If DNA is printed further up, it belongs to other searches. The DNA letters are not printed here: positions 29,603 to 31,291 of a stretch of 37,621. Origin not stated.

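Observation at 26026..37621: Candidate undescribed corrinoid-dependent pathway: pyrrolysine-free MtmB homologues each coupled to a class-III aminotransferase, with a LarA-type racemase, AsnC regulator and MFS transporter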

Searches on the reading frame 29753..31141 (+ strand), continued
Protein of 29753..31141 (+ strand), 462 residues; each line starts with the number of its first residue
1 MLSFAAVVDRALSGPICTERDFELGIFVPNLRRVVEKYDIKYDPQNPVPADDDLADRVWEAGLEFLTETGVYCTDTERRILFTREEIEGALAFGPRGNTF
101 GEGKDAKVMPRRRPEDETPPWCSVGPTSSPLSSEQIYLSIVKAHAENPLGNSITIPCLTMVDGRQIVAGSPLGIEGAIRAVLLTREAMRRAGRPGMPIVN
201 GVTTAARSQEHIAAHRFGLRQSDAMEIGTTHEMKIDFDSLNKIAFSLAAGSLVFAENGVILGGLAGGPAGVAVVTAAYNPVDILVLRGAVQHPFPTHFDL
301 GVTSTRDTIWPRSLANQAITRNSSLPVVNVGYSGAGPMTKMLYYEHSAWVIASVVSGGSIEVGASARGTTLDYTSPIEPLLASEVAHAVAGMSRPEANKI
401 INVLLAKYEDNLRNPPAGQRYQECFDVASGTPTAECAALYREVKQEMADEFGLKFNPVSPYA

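Call 21: find_encoding_contigs(protein=P0008, flank=10000, max_places=3)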
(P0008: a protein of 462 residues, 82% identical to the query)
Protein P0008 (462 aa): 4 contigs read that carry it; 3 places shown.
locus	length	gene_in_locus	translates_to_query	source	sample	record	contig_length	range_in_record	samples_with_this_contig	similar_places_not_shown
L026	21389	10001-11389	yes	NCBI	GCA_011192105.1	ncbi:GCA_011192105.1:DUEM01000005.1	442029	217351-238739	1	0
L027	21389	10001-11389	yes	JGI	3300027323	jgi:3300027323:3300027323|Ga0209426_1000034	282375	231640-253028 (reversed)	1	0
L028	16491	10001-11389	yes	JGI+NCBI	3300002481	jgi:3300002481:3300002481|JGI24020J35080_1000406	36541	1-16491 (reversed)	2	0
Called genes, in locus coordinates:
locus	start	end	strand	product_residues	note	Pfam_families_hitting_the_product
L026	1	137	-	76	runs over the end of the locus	PF13083:KH_KhpA-B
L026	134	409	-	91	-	PF00886:Ribosomal_S16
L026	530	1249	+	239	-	PF04493:Endonuclease_5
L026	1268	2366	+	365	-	PF03462:PCRF, PF00472:RF-1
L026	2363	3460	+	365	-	PF13485:Peptidase_MA_2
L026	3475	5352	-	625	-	PF13584:BatD (faint), PF07705:CARDB, PF22544:HYDIN_VesB_CFA65-like_Ig (faint), PF07705:CARDB (weak)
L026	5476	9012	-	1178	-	PF09136:Glucodextran_B (faint), PF20773:InhA-like_MAM, PF19077:Big_13 (faint)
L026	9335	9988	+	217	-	PF02607:B12-binding_2, PF02310:B12-binding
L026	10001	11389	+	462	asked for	PF05369:MtmB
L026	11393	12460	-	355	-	PF02126:PTE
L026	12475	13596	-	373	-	PF02746:MR_MLE_N, PF13378:MR_MLE_C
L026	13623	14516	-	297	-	PF00701:DHDPS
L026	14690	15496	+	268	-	PF00561:Abhydrolase_1, PF12146:Hydrolase_4, PF12697:Abhydrolase_6, PF03096:Ndr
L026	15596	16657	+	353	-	PF00180:Iso_dh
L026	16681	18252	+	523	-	PF00496:SBP_bac_5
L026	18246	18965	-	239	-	PF01479:S4 (weak), PF00849:PseudoU_synth_2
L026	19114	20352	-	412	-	PF02403:Seryl_tRNA_N, PF00587:tRNA-synt_2b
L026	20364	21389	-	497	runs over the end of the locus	PF01336:tRNA_anti-codon, PF00152:tRNA-synt_2, PF01409:tRNA-synt_2d (faint)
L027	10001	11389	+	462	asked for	PF05369:MtmB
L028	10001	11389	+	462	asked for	PF05369:MtmB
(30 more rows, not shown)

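Call 22: find_encoding_contigs(protein=P0005, flank=10000, max_places=3)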
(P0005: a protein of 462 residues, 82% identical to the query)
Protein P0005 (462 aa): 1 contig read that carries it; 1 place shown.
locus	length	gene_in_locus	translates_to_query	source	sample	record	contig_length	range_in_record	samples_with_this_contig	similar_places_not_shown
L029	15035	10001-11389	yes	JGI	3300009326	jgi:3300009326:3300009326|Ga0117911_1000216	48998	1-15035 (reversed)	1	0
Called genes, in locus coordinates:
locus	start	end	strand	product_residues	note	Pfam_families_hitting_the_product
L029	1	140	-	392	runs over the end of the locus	PF01855:POR_N, PF17147:PFOR_II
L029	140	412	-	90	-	PF12837:Fer4_6 (faint), PF13237:Fer4_10, PF14697:Fer4_21, PF12838:Fer4_7, PF13187:Fer4_9, PF13484:Fer4_16 (faint), PF00037:Fer4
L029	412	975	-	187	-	PF01558:POR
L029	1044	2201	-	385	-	PF04295:GD_AH_second, PF20629:GD_AH_C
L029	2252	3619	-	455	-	PF00202:Aminotran_3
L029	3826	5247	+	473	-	PF00202:Aminotran_3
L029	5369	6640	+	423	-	PF09861:Lar_N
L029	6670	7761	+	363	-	PF00180:Iso_dh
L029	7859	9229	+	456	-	PF00202:Aminotran_3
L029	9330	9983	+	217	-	PF02607:B12-binding_2, PF02310:B12-binding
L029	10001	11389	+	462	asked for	PF05369:MtmB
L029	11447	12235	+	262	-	PF01073:3Beta_HSD (weak), PF01370:Epimerase, PF02719:Polysacc_synt_2, PF13460:NAD_binding_10, PF16363:GDP_Man_Dehyd, PF07993:NAD_binding_4 (weak)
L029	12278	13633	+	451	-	PF03972:MmgE_PrpD_N, PF19305:MmgE_PrpD_C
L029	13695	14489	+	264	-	PF00106:adh_short, PF08659:KR, PF13561:adh_short_C2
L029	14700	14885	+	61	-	PF01361:Tautomerase, PF14552:Tautomerase_2 (weak)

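Call 23: find_encoding_contigs(protein=P0025, flank=10000, max_places=3)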
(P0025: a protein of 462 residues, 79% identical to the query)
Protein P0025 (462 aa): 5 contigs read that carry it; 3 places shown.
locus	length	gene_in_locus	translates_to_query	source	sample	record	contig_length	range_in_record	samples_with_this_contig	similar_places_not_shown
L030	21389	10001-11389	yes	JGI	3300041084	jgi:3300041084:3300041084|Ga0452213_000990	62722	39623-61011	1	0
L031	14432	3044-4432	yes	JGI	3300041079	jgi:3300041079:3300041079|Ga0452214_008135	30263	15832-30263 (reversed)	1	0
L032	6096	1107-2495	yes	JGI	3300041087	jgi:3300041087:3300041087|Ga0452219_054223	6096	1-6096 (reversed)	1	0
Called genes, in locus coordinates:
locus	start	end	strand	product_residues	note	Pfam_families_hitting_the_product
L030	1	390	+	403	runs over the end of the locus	PF04015:DUF362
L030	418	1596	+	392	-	PF00890:FAD_binding_2 (faint), PF01266:DAO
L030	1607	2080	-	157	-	PF13404:HTH_AsnC-type, PF13412:HTH_24, PF01037:AsnC_trans_reg, PF22482:AsnC_trans_reg_3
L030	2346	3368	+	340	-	PF02423:OCD_Mu_crystall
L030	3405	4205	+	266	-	PF01012:ETF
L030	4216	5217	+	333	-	PF01012:ETF, PF00766:ETF_alpha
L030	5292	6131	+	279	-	PF00106:adh_short, PF08659:KR (faint), PF13561:adh_short_C2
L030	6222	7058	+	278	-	PF00106:adh_short, PF08659:KR, PF13561:adh_short_C2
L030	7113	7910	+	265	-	PF00106:adh_short, PF08659:KR, PF13561:adh_short_C2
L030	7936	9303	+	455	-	PF00202:Aminotran_3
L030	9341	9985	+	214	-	PF02607:B12-binding_2, PF02310:B12-binding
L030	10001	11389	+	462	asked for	PF05369:MtmB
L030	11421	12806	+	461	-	PF05369:MtmB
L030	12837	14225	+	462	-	PF05369:MtmB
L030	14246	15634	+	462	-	PF05369:MtmB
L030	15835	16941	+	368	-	-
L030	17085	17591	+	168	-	PF04290:DctQ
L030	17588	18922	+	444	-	PF03600:CitMHS (weak), PF06808:DctM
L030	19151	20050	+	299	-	PF01063:Aminotran_4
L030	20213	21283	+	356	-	PF02826:2-Hacid_dh_C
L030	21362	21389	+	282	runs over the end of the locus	PF00491:Arginase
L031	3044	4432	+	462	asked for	PF05369:MtmB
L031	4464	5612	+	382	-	PF05369:MtmB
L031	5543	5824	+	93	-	PF05369:MtmB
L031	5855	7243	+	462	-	PF05369:MtmB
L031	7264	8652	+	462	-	PF05369:MtmB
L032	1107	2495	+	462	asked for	PF05369:MtmB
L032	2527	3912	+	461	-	PF05369:MtmB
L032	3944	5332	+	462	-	PF05369:MtmB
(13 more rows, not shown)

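Call 24: find_encoding_contigs(protein=P0061, flank=10000, max_places=2)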
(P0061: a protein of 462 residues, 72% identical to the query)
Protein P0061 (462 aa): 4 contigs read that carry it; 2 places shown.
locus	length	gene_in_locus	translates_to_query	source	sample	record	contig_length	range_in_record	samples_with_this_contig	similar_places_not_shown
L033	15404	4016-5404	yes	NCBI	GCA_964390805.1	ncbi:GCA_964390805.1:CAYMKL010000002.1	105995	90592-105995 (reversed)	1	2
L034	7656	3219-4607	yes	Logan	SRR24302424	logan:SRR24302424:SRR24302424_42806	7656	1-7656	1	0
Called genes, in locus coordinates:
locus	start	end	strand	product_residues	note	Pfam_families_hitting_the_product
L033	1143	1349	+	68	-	-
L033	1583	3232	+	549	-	PF01855:POR_N, PF02776:TPP_enzyme_N (faint), PF02775:TPP_enzyme_C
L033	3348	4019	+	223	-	PF02607:B12-binding_2, PF02310:B12-binding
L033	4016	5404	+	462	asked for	PF05369:MtmB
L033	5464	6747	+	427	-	PF03952:Enolase_N, PF00113:Enolase_C, PF13378:MR_MLE_C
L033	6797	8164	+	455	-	PF13660:DUF4147, PF05161:MOFRL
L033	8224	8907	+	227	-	PF00392:GntR, PF07729:FCD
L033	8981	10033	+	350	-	PF02615:Ldh_2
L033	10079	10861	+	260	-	PF10370:Rv2993c-like_N, PF01557:FAA_hydrolase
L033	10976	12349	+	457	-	PF01547:SBP_bac_1, PF13416:SBP_bac_8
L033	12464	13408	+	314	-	PF00528:BPD_transp_1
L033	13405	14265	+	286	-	PF00528:BPD_transp_1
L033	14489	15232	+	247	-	PF13483:Lactamase_B_3 (weak), PF12706:Lactamase_B_2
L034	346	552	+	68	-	-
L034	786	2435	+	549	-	PF01855:POR_N, PF02776:TPP_enzyme_N (faint), PF02775:TPP_enzyme_C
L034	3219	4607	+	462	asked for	PF05369:MtmB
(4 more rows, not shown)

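Call 32: find_related_loci(query=window:29753-31141:+, collection=metagenome_contigs, flank=10000)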
Query window:29753-31141:+ (462 aa) in metagenome_contigs; peptide patterns used: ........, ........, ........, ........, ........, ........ (x = any residue, [..] = any of these).
154 stretches matched a pattern; 67 encode a relative of the query (tblastn E <= 1e-3); 67 distinct loci.
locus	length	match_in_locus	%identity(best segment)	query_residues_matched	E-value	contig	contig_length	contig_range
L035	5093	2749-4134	96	1-462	0e+0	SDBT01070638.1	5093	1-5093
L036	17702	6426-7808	83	1-461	0e+0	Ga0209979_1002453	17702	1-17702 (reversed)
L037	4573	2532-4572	82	1-461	0e+0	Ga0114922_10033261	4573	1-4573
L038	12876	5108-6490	78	1-461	0e+0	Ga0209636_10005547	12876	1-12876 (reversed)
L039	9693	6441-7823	82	1-461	0e+0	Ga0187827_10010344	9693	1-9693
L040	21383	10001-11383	82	1-461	0e+0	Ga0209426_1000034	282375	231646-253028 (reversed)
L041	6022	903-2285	80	1-461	0e+0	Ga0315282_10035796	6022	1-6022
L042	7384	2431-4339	78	1-461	0e+0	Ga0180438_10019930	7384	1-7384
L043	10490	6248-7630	78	1-461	0e+0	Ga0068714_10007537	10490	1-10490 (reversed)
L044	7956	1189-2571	81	1-461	0e+0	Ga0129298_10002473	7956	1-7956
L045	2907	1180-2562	80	1-461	0e+0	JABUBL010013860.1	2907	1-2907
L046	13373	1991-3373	79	1-461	0e+0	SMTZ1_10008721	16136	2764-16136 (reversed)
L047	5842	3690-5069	75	1-461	0e+0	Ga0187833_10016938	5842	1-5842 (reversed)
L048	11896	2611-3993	73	1-461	0e+0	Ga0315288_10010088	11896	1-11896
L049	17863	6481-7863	72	1-461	0e+0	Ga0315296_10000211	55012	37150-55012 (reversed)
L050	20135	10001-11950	73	1-461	0e+0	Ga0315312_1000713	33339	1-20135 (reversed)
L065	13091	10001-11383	72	1-461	0e+0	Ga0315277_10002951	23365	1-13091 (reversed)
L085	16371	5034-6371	35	7-447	2e-70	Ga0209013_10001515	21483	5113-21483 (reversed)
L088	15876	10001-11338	34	7-447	6e-69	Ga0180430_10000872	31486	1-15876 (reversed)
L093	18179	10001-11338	34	7-447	2e-61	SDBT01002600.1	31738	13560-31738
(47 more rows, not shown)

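Call 35: search_protein_families(library=pfam, proteins=[L023:4350-5168:+, L019:8010-9266:+, L023:14181-15713:+, L093:206-1603:-, L085:9145-11427:+, L088:8020-9012:-, L085:637-2172:-, L004:7905-9446:-, L006:8574-9305:+, L010:11457-12629:+], max_evalue=0.001)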
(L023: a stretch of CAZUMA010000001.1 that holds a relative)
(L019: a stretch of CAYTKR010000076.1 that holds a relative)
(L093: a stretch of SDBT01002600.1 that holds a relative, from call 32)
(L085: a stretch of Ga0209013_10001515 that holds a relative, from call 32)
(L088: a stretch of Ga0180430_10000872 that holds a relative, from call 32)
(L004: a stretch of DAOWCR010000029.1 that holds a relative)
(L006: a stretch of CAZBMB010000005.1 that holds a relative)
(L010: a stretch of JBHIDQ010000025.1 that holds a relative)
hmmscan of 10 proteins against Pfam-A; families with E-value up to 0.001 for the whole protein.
L023:4350-5168:+ (272 aa): 7 families
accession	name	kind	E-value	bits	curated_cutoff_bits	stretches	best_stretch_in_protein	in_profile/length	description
PF07702.18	UTRA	-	9.2e-22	77.8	23.8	1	134-261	12-140/141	UTRA domain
PF00392.27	GntR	-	3.3e-21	75.2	27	1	36-99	1-64/64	Bacterial regulatory proteins, gntR family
PF01978.25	TrmB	-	8.5e-05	22.8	25.6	1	63-99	26-62/68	Sugar-specific transcriptional regulator TrmB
PF13545.12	HTH_Crp_2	-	0.00022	21.6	27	1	63-95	26-57/70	Crp-like helix-turn-helix domain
PF01325.25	Fe_dep_repress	-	0.00061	20.4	26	0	57-96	20-59/60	Iron dependent repressor, N-terminal DNA binding domain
PF08279.18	HTH_11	-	0.0007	19.9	25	0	63-96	19-53/55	HTH domain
PF14502.12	HTH_41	-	0.00091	19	25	0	56-99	3-48/48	Helix-turn-helix domain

L019:8010-9266:+ (418 aa): 2 families
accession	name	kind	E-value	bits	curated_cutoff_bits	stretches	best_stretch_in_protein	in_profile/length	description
PF07969.17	Amidohydro_3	-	2.4e-34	120.1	29.7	1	44-401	2-464/472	Amidohydrolase family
PF01979.26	Amidohydro_1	-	5.3e-19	69.1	25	1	51-381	1-322/345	Amidohydrolase family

L023:14181-15713:+ (510 aa): 4 families
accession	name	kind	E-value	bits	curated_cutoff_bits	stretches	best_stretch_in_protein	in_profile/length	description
PF00005.33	ABC_tran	-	5.6e-48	163.5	25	2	26-173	2-137/137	ABC transporter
PF13304.12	AAA_21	-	2.3e-11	44.7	27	1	137-203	230-299/304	AAA domain, putative AbiEii toxin, Type IV TA system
PF02463.25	SMC_N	-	0.00016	21.6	40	0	25-55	15-44/220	RecF/RecN/SMC N terminal domain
PF13476.12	AAA_23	-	0.00044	21.4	27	1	12-55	4-39/201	AAA domain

L093:206-1603:- (465 aa): 2 families
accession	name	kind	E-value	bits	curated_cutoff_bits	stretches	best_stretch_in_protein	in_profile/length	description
PF01979.26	Amidohydro_1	-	2.9e-56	191.6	25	1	59-419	1-345/345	Amidohydrolase family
PF07969.17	Amidohydro_3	-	2.5e-19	70.5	29.7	1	260-419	309-471/472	Amidohydrolase family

L085:9145-11427:+ (760 aa): 3 families
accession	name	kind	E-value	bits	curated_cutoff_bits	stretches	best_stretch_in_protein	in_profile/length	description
PF20256.3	MoCoBD_2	-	2.7e-78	263.8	27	1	412-696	3-283/283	Molybdopterin cofactor-binding domain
PF02738.23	MoCoBD_1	-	2.6e-71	240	27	1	149-384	7-243/244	Molybdopterin cofactor-binding domain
PF01315.27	Ald_Xan_dh_C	-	3.3e-28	98.6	31.3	1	21-125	1-108/110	Aldehyde oxidase and xanthine dehydrogenase, a/b hammerhead domain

L088:8020-9012:- (330 aa): 0 families

L085:637-2172:- (511 aa): 2 families
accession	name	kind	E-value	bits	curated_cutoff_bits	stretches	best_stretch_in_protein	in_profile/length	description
PF01546.33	Peptidase_M20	-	4.3e-32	112.1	24.6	1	142-508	1-204/206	Peptidase family M20/M25/M40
PF07687.19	M20_dimer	-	4.4e-15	56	21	1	252-412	1-106/107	Peptidase dimerisation domain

L004:7905-9446:- (513 aa): 1 family
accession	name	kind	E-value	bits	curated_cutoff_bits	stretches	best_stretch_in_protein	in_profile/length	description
PF06253.16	MTTB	-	6.8e-90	301.9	25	1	41-501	29-488/500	Trimethylamine methyltransferase (MTTB)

L006:8574-9305:+ (243 aa): 5 families
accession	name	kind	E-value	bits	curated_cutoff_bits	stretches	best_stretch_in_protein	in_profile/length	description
PF04002.20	RadC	-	1.1e-45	155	22.1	1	123-242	2-121/121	RadC-like JAB domain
PF20582.4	UPF0758_N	-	1.9e-23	82.8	27.1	1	22-98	2-77/77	UPF0758 N-terminal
PF14520.12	HHH_5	-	2.5e-06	28.3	27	1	66-103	16-54/57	Helix-hairpin-helix domain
PF12826.13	HHH_2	-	2e-05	25.1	27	1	64-105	15-56/64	Helix-hairpin-helix motif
PF00633.29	HHH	-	0.00098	19.3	24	0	74-102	1-29/30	Helix-hairpin-helix motif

L010:11457-12629:+ (390 aa): 9 families
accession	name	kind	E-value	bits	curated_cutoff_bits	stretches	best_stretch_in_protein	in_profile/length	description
PF00248.27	Aldo_ket_red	-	7e-22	78.3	24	1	25-247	2-199/291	Aldo/keto reductase family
PF13534.11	Fer4_17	-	4.9e-06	27.4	22.2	1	313-376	1-61/61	4Fe-4S dicluster domain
PF13183.11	Fer4_8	-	1.3e-05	26.1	27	1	313-375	4-68/68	4Fe-4S dicluster domain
PF13746.11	Fer4_18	-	0.00017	22.2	27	0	357-381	57-81/114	4Fe-4S dicluster domain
PF13187.11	Fer4_9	-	0.00021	21.7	27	0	314-373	2-49/52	4Fe-4S dicluster domain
PF13237.11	Fer4_10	-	0.00021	21.6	25.5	0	356-380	4-30/53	4Fe-4S dicluster domain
PF00037.32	Fer4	-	0.0005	20.2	21.1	1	358-374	5-21/24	4Fe-4S binding domain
PF14697.11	Fer4_21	-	0.00058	20.4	35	0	351-373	31-53/59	4Fe-4S dicluster domain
PF12838.12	Fer4_7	-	0.00074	20.4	27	1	352-375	29-52/52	4Fe-4S dicluster domain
